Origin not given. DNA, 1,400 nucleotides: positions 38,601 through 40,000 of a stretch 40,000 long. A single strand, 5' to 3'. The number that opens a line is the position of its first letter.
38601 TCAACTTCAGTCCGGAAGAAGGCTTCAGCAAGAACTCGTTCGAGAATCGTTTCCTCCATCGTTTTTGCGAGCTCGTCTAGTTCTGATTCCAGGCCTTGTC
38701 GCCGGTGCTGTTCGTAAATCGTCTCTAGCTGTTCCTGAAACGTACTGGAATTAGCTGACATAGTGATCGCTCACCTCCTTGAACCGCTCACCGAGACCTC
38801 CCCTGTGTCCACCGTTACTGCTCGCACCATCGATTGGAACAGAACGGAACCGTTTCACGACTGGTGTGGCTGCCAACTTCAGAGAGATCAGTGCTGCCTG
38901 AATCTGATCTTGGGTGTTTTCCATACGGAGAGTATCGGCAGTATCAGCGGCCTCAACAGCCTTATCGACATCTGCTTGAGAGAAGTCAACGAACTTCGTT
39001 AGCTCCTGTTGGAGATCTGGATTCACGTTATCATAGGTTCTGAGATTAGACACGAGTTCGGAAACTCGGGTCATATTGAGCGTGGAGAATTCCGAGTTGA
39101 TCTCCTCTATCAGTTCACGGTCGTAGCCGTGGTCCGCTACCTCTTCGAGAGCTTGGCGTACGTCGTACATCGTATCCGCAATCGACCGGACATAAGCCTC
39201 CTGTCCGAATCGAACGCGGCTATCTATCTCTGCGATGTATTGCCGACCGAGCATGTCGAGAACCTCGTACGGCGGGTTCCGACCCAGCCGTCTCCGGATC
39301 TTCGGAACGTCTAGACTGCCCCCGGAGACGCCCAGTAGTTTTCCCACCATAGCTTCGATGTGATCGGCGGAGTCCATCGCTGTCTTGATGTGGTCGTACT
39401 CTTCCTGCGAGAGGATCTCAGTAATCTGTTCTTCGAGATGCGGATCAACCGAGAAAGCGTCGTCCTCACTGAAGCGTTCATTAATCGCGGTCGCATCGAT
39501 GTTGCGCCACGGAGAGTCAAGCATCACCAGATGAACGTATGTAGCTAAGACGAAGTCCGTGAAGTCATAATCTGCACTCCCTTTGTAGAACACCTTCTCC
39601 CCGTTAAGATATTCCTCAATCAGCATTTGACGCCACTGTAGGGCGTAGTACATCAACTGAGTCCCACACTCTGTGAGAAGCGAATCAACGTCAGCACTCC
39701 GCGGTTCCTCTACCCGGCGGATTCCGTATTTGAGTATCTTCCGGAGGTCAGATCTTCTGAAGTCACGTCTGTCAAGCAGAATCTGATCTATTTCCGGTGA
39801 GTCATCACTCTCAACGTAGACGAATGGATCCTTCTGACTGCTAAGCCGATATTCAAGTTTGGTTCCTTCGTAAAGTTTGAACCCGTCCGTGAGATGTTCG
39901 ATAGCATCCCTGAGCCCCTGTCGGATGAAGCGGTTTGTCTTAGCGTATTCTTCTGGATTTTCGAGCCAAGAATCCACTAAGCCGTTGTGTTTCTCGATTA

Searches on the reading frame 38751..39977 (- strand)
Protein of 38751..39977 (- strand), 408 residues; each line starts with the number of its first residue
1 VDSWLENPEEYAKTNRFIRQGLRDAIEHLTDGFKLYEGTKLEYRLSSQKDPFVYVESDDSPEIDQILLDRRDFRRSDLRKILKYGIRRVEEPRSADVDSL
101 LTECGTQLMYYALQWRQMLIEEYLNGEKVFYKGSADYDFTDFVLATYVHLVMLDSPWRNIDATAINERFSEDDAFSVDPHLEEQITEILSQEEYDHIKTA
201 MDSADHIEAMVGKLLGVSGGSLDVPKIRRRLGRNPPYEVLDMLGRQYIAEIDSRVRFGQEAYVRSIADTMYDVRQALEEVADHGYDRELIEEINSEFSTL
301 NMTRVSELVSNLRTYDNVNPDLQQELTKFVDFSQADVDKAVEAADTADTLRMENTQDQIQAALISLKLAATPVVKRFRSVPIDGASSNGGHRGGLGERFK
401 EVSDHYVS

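Call 8: search_protein_families(library=ncbifam, proteins=[window:38751-39977:-], max_evalue=0.01)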
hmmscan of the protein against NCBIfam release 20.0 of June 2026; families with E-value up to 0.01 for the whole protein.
window:38751-39977:- (408 aa): 0 families

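Call 35: search_protein_families(library=pfam, proteins=[window:38751-39977:-], max_evalue=0.01)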
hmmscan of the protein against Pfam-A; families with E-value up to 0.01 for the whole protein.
window:38751-39977:- (408 aa): 1 family
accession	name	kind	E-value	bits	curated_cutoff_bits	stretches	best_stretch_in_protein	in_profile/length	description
PF16859.10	TetR_C_11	-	0.0089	16.8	32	0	56-116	37-97/113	Tetracyclin repressor-like, C-terminal domain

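Call 52: search_protein_families(library=padloc, proteins=[window:38751-39977:-], max_evalue=0.001)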
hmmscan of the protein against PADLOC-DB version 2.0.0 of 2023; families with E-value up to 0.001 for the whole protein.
window:38751-39977:- (408 aa): 0 families
